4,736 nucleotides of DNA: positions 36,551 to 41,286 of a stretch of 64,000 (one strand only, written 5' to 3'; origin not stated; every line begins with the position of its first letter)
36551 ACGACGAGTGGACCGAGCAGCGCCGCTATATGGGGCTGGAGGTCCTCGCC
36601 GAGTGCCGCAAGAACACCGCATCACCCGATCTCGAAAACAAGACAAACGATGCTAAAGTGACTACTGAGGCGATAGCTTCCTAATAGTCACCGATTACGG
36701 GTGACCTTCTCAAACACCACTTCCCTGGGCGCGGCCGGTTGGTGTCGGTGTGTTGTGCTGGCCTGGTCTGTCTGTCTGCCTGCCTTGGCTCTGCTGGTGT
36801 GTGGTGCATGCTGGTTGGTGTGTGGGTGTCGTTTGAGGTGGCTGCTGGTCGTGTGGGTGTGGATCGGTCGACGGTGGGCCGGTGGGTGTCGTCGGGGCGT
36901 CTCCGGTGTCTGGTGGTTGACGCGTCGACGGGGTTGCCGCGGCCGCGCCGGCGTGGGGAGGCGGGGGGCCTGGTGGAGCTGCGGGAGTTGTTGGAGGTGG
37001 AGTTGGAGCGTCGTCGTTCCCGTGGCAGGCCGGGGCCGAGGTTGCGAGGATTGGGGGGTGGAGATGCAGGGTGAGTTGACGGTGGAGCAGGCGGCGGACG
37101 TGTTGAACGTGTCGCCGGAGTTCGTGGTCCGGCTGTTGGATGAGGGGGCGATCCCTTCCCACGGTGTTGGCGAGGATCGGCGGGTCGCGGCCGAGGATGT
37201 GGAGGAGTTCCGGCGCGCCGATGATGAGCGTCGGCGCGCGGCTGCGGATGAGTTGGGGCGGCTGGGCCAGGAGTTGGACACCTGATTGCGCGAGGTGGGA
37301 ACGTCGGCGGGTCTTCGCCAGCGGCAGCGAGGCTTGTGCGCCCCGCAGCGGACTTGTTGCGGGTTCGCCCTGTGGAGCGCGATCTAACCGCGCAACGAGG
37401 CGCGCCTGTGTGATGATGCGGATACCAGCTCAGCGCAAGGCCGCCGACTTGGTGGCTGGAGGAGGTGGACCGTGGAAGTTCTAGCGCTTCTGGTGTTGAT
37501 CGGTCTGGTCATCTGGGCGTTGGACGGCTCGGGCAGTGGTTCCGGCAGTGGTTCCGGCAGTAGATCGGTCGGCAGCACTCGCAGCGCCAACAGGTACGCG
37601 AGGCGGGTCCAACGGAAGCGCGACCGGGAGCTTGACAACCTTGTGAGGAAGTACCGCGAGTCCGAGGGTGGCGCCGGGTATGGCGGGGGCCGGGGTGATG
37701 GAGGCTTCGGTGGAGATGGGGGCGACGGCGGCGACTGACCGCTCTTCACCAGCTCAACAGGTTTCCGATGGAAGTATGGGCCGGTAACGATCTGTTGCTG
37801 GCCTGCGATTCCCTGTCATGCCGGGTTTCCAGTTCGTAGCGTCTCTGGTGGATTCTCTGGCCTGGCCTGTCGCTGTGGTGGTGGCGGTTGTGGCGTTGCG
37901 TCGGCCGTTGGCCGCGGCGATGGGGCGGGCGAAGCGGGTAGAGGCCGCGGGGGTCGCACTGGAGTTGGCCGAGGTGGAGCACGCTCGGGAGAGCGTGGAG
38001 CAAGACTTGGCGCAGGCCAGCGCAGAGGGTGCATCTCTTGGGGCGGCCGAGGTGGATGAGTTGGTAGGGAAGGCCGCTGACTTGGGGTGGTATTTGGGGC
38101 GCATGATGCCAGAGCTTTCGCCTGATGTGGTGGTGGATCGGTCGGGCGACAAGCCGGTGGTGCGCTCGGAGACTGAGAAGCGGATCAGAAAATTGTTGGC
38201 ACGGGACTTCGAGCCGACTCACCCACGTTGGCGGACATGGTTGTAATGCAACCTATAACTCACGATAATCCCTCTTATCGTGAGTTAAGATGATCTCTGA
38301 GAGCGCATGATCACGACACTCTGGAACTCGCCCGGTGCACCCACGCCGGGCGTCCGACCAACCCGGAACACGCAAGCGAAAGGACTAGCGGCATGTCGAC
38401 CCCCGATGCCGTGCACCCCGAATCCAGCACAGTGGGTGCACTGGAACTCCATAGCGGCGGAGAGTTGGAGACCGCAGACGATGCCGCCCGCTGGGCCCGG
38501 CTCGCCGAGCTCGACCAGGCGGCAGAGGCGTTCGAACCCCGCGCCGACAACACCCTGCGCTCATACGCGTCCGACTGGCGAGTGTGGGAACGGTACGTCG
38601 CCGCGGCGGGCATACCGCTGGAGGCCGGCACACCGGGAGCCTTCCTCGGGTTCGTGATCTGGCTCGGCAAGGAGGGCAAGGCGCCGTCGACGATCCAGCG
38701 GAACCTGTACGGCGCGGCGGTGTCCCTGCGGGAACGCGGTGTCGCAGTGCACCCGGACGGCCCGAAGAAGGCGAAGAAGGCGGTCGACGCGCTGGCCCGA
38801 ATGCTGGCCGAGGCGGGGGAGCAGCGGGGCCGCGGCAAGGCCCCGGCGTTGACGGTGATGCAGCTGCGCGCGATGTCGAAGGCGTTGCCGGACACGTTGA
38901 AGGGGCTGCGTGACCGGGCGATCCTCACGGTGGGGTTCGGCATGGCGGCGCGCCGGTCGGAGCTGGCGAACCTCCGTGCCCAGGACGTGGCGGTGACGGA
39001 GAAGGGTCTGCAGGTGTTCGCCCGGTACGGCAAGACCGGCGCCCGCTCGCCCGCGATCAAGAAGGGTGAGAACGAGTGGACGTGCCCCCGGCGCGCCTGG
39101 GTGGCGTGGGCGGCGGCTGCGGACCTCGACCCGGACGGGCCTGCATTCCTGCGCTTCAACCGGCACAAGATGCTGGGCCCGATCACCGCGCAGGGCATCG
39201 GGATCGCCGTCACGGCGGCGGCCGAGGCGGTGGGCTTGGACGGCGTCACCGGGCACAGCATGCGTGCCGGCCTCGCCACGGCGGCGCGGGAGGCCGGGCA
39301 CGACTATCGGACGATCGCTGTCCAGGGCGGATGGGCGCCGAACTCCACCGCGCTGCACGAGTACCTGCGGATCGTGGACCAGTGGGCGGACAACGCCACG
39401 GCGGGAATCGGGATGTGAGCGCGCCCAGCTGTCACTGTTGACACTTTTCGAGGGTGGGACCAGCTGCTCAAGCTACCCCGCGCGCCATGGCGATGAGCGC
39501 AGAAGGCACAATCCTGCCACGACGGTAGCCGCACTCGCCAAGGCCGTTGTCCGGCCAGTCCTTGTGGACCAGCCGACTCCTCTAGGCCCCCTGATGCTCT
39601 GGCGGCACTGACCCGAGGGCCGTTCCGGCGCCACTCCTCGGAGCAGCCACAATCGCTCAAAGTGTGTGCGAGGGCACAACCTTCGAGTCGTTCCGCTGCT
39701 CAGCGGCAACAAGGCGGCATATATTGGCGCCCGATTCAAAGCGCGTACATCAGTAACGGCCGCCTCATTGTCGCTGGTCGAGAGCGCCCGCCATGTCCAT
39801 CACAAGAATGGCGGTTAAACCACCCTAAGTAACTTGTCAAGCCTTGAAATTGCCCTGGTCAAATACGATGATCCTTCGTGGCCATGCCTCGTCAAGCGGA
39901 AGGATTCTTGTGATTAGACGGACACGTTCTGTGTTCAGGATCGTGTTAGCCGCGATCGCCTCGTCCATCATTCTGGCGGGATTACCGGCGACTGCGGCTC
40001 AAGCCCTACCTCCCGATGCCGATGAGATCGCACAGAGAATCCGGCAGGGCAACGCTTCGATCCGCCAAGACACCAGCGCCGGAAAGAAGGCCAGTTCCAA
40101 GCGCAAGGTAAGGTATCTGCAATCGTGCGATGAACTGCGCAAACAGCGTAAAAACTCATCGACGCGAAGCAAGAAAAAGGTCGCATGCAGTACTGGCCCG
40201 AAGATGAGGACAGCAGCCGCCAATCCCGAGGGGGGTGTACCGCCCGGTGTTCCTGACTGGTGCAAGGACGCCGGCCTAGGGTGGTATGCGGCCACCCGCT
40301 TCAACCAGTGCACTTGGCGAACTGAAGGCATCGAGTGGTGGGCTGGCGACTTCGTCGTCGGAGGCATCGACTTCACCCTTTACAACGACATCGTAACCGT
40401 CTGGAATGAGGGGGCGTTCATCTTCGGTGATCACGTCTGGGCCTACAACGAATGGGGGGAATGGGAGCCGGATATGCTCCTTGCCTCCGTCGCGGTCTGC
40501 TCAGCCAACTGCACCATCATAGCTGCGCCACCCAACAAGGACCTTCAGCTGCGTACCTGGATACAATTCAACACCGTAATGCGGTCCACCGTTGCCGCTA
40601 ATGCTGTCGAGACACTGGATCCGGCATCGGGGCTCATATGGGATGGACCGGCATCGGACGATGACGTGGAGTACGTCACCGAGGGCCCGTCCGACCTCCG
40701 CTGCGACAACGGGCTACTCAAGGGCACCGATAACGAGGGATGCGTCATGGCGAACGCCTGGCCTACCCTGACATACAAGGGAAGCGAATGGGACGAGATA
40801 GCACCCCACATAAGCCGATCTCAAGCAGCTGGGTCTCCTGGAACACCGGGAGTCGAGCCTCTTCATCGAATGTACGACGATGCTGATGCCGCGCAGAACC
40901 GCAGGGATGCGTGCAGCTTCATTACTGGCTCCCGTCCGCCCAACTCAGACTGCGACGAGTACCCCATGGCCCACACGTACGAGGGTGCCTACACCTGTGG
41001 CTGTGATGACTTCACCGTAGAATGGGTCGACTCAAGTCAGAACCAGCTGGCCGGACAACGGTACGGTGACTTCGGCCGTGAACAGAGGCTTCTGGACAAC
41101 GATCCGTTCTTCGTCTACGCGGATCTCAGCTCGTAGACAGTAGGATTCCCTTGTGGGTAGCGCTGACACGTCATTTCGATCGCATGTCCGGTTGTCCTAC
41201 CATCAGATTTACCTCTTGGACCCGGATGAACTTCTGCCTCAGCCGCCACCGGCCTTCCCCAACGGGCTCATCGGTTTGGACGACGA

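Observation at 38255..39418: New Cre/lox-like pair: a 34-bp 13-8-13 site directly upstream of a Cre-type recombinase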

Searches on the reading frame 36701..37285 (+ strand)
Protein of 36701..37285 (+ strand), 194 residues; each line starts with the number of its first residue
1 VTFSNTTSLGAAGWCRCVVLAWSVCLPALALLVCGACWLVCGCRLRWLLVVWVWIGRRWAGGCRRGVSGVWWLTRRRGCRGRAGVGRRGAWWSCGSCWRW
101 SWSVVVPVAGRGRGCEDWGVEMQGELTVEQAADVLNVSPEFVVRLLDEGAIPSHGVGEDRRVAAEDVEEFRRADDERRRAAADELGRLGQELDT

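Call 7: search_protein_families(library=pfam, proteins=[window:36701-37285:+], max_evalue=0.01)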
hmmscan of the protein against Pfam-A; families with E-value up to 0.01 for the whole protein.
window:36701-37285:+ (194 aa): 1 family
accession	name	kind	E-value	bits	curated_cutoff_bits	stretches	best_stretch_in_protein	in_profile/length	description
PF12728.13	HTH_17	-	4.2e-11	43.4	27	1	126-172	2-48/51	Helix-turn-helix domain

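Call 40: search_protein_families(library=phrogs, proteins=[window:36701-37285:+], max_evalue=0.001)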
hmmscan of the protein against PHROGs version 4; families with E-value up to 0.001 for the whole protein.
window:36701-37285:+ (194 aa): 1 family
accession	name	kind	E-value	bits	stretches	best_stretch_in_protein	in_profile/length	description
phrog_66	-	integration and excision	0.0009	20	0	122-183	90-152/412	excisionase and transcriptional regulator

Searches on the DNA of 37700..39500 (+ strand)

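Call 10: search_dna_similar(query=window:37700-39500:+, collection=plasmids, mode=distant, max_rows=20)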
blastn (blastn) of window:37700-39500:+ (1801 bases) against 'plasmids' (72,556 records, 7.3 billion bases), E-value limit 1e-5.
Records with a match: 10; places in all: 10; records where one place covers at least 80% of the query: 0.
Best place of each record, by identity: 80-90% 2; 60-80% 8.
By first word of the organism name: Streptomyces 7; Nocardiopsis 1; Nocardia 1; Pseudonocardia 1.
By predicted mobility (MOB-suite, as given by PLSDB): non-mobilizable 9; mobilizable 1.
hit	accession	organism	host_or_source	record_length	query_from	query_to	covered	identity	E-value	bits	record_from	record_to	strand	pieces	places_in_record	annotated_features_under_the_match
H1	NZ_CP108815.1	Streptomyces sp. NBC_00868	-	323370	1393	1698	17%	66.0%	2e-7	66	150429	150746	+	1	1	integrase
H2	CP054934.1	Nocardiopsis flavescens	Single Cell,marine sediment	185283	1521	1726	11%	69.4%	8e-11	77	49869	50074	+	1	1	tyrosine-type recombinase/integrase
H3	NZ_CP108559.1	Streptomyces sp. NBC_01205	-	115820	1514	1698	10%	70.7%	3e-10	76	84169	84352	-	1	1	integrase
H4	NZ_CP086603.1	Nocardia farcinica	Homo sapiens,whole organism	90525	1549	1717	9%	75.7%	8e-24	121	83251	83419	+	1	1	tyrosine-type recombinase/integrase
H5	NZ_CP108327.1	Streptomyces jietaisiensis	-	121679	1544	1698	9%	71.7%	5e-7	65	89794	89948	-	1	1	integrase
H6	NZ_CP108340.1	Streptomyces jietaisiensis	-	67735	1544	1698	9%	71.1%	6e-6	61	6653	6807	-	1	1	integrase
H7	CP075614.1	Streptomyces sp. JCM17656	soil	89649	1549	1704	9%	70.3%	4e-8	69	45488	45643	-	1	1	tyrosine-type recombinase/integrase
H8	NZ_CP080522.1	Pseudonocardia sp. DSM 110487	cell culture,Sand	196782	1530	1676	8%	72.8%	3e-10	75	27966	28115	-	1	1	hypothetical protein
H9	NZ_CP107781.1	Streptomyces sp. NBC_00576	-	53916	1624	1698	4%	81.6%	4e-8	68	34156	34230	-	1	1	integrase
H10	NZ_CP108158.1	Streptomyces sp. NBC_00161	-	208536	1624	1698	4%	81.6%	4e-8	68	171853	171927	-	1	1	integrase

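Call 11: search_dna_similar(query=window:37700-39500:+, collection=phages, mode=distant, max_rows=20)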
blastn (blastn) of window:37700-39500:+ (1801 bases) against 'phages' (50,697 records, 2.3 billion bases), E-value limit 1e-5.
No match.

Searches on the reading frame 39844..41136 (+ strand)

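Call 7: search_protein_families(library=pfam, proteins=[window:39844-41136:+], max_evalue=0.01)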
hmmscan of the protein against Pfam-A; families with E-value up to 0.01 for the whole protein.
window:39844-41136:+ (430 aa): 1 family
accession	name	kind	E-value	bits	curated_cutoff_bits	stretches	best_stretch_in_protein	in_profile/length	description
PF14040.12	DNase_NucA_NucB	-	1.3e-06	29.2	23.8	1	352-424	31-99/100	Deoxyribonuclease NucA/NucB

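Call 8: search_protein_families(library=ncbifam, proteins=[window:39844-41136:+], max_evalue=0.01)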
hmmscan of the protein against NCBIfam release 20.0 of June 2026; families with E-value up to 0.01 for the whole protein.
window:39844-41136:+ (430 aa): 0 families

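Call 40: search_protein_families(library=phrogs, proteins=[window:39844-41136:+], max_evalue=0.001)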
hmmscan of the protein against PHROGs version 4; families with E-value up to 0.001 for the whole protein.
window:39844-41136:+ (430 aa): 0 families
